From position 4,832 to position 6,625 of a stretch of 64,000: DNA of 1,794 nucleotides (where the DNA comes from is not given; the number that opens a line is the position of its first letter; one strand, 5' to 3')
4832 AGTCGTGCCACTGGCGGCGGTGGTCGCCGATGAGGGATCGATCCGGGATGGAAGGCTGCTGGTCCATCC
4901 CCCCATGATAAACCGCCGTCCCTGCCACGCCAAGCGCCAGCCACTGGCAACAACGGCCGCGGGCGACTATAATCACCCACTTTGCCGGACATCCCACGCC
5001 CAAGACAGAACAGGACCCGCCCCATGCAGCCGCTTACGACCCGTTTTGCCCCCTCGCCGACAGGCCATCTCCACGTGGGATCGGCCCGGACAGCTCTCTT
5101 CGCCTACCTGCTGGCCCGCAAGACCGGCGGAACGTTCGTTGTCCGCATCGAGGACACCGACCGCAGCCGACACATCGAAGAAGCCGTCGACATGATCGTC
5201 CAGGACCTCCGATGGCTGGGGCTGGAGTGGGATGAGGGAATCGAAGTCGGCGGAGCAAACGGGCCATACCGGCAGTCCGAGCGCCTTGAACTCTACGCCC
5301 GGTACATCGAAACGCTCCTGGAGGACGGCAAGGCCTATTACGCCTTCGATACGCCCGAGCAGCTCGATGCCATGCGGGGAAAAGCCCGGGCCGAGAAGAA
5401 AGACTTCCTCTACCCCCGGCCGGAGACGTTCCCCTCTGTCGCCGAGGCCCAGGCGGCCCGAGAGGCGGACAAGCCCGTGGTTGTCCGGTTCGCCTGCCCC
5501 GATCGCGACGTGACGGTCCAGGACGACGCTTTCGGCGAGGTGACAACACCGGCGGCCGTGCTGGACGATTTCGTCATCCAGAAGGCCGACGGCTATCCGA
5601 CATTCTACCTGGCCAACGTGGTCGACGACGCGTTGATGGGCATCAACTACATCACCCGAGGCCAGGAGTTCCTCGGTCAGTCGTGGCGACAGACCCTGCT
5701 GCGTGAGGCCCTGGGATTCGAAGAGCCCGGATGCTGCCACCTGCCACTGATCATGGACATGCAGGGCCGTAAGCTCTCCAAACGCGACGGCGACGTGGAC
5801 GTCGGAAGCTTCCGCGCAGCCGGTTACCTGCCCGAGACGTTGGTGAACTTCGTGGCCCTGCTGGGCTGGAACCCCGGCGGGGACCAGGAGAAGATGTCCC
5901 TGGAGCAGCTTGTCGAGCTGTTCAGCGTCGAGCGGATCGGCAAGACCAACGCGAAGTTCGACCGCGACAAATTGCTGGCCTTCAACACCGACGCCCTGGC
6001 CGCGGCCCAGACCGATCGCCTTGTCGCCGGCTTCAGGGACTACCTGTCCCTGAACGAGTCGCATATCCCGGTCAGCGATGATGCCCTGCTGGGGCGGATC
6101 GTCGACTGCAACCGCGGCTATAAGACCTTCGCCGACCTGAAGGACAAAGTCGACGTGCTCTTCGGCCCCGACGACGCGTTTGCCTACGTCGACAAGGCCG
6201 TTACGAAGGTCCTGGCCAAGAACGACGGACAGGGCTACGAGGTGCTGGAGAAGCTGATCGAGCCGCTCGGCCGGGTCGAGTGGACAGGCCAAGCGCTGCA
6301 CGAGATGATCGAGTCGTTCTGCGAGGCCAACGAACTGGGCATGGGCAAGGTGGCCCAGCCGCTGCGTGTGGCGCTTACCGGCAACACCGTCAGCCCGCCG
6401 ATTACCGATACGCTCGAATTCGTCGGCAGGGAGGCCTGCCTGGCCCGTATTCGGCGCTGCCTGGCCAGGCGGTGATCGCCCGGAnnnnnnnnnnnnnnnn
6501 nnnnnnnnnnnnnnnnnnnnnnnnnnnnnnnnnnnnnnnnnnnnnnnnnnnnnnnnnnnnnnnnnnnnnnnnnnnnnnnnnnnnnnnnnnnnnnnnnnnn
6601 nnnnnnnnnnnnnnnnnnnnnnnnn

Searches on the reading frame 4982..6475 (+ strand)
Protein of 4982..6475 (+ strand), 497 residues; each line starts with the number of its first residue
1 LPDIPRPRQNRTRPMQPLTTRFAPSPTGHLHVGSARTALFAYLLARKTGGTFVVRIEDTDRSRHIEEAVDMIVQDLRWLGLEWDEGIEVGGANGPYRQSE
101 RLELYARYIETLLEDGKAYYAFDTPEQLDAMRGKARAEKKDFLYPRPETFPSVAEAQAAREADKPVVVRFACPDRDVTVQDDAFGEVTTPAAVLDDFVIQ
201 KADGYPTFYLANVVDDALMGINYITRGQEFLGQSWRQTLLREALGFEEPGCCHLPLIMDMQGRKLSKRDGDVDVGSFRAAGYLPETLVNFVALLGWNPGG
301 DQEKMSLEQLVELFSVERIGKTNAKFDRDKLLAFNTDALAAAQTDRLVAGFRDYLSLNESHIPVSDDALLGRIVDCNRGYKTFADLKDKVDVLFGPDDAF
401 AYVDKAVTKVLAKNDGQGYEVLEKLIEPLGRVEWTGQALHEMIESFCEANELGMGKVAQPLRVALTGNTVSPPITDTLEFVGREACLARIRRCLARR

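Call 13: search_protein_families(library=pfam, proteins=[window:4982-6475:+], max_evalue=0.0001)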
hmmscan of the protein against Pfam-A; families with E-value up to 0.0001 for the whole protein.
window:4982-6475:+ (497 aa): 2 families
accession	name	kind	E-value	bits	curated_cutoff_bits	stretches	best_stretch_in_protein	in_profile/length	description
PF00749.27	tRNA-synt_1c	-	2.1e-85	286.8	23.4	1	18-331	2-312/314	tRNA synthetases class I (E and Q), catalytic domain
PF19269.4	Anticodon_2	-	3.7e-27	95.9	23.6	1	378-493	25-140/141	Anticodon binding domain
